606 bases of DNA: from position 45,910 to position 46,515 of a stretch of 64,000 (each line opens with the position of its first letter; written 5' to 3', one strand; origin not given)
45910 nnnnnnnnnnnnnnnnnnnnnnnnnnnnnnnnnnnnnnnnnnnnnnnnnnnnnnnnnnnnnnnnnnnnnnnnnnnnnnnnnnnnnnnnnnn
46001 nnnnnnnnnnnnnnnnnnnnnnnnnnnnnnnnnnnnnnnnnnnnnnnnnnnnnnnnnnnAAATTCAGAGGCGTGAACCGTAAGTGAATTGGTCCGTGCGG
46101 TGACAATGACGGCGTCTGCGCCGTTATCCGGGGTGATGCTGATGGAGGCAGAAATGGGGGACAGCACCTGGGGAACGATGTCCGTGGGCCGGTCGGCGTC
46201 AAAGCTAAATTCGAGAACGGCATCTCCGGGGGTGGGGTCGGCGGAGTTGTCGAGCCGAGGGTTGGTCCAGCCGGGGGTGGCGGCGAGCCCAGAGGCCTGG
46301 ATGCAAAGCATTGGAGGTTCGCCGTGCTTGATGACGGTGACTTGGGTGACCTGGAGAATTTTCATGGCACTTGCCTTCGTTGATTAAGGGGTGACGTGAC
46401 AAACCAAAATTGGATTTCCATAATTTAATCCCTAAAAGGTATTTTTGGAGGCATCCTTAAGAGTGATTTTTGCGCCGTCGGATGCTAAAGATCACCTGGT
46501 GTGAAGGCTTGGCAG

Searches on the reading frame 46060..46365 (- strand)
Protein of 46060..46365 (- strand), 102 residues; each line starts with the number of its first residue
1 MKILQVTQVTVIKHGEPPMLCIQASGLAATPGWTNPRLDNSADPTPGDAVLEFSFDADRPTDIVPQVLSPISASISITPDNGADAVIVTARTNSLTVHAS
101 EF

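Call 64: search_protein_representatives(alignment_id=A2)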
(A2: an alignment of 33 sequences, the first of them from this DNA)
Query: 33 sequences, 103 profile positions. Proteins with E-value up to 0.001 (for the whole library): 1549; up to 1e-10: 641; up to 1e-30: 23. The best 150 are listed.
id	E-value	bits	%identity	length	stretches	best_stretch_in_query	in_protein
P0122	2.7e-84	294.2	-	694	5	3-97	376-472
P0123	1.4e-79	279.1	-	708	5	5-98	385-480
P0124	2.7e-74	262.1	-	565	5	3-99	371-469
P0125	1.4e-71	253.4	-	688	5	3-97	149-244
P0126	2.3e-50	185.2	-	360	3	3-95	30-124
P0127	2.8e-50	185.0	-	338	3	3-97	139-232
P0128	2.9e-48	178.5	-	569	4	3-97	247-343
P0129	5.0e-41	155.2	-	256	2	3-97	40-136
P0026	2.6e-40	153.0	-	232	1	1-103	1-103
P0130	4.9e-40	152.1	-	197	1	1-103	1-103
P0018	1.5e-39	150.5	-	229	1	1-103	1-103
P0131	1.6e-38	147.2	-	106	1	1-103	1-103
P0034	2.2e-38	146.7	-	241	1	1-103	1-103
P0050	8.0e-37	141.7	-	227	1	1-103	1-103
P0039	1.7e-34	134.3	-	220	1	1-103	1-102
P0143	2.0e-28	114.8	-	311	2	3-97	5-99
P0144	4.5e-28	113.6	-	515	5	2-75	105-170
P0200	5.5e-23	97.3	-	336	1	2-97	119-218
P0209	3.9e-22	94.6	-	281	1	2-97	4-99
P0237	3.0e-19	85.3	-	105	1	2-97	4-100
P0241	5.0e-19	84.6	-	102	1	2-97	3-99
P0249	1.3e-18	83.3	-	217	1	2-97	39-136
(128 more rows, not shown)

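Call 67: search_solved_structures(query=A2, max_evalue=10, show_alignments=2)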
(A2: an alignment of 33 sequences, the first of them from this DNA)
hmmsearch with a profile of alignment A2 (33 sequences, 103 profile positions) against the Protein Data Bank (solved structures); distinct sequences matched with E-value up to 10: 2.
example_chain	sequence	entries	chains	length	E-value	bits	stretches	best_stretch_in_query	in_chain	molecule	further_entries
2b2k_A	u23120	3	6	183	1.6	12.2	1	53-78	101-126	Isopentenyl-diphosphate delta-isomerase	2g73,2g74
1x83_A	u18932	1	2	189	1.7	12.2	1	53-78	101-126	Isopentenyl-diphosphate delta-isomerase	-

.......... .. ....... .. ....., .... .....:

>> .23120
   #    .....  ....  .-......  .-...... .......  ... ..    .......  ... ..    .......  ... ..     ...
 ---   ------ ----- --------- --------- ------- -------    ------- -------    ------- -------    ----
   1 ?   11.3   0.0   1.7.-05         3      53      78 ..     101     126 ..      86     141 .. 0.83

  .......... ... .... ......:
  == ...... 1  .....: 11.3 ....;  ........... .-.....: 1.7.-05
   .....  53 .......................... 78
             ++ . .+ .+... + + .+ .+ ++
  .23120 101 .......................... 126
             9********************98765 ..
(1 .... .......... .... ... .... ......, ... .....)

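Call 68: search_protein_families(library=pfam, proteins=[P0122, P0126, P0129, P0143, P0209, P0249, P0237, P0125, P0144, P0200], max_evalue=1)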
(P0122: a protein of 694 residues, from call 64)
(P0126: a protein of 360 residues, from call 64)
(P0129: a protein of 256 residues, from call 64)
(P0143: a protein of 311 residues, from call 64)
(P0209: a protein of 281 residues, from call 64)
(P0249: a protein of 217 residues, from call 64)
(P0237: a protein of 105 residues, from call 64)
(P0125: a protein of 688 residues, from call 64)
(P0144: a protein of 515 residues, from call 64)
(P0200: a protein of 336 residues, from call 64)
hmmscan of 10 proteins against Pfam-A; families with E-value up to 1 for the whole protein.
P0122 (694 aa): 5 families
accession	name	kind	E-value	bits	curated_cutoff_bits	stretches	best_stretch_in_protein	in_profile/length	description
PF09853.14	DUF2080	-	0.037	14.2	21.5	0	506-529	15-38/50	Putative transposon-encoded protein (DUF2080)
PF19109.5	DUF5796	-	0.076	13.5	36.9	0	665-691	8-34/139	Family of unknown function (DUF5796)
PF10528.15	GLEYA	-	0.35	11.6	26.2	0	302-320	4-22/91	GLEYA domain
PF07691.17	PA14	-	0.56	10.4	24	0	81-96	53-68/147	PA14 domain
PF23265.1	Ig-like_KY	-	0.97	10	27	0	82-101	85-104/129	KY-like, immunoglobulin-like domain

P0126 (360 aa): 1 family
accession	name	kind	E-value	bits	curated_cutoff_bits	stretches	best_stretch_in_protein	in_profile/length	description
PF00630.25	Filamin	-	0.042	15.1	26.9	0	161-217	50-81/93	Filamin/ABP280 repeat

P0129 (256 aa): 3 families
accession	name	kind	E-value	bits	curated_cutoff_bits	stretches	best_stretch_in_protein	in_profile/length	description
PF10989.13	DUF2808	-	0.0022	18.4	25.3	0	82-103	113-134/146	Protein of unknown function (DUF2808)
PF22349.1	Fervidolysin_SD2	-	0.022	15.3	26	1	44-77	46-79/113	Fervidolysin, second beta-sandwich domain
PF07691.17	PA14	-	0.27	11.5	24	0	83-100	55-72/147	PA14 domain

P0143 (311 aa): 0 families

P0209 (281 aa): 0 families

P0249 (217 aa): 0 families

P0237 (105 aa): 0 families

P0125 (688 aa): 0 families

P0144 (515 aa): 2 families
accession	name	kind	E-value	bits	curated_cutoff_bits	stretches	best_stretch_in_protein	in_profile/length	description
PF24076.1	DUF7368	-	0.042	14.1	27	1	289-347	7-65/163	Family of unknown function (DUF7368)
PF14638.11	FNIP_C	-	0.3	11.1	25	0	376-406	67-99/189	Folliculin-interacting protein C-terminus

P0200 (336 aa): 0 families

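Call 69: find_encoding_contigs(protein=P0237, flank=4000, max_places=2)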
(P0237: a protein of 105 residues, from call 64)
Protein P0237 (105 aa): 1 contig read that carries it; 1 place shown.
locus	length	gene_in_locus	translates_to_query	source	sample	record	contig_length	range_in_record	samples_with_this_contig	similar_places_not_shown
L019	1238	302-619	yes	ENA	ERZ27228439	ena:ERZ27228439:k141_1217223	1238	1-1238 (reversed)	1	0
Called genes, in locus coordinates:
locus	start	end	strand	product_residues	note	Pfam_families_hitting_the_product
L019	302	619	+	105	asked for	-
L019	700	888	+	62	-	-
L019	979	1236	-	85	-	?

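Call 70: find_encoding_contigs(protein=P0241, flank=4000, max_places=2)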
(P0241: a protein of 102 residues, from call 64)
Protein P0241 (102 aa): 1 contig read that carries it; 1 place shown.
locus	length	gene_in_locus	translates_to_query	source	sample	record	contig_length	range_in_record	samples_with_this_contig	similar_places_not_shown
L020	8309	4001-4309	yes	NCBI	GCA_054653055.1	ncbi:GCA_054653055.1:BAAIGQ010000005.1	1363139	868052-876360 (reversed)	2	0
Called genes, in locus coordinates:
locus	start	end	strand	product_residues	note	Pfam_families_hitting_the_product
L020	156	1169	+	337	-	PF17680:FlgO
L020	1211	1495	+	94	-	-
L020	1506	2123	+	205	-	PF17680:FlgO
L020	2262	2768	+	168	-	PF05163:DinB, PF12867:DinB_2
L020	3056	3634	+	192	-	PF13649:Methyltransf_25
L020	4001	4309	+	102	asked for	-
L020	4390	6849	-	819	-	PF02190:LON_substr_bdg, PF00004:AAA, PF07728:AAA_5 (weak), PF22667:Lon_lid, PF05362:Lon_C, PF13541:ChlI (weak)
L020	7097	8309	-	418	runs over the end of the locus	PF06689:zf-C4_ClpX, PF01078:Mg_chelatase (faint), PF05496:RuvB_N (weak), PF00004:AAA, PF07724:AAA_2, PF07728:AAA_5 (faint), PF10431:ClpB_D2-small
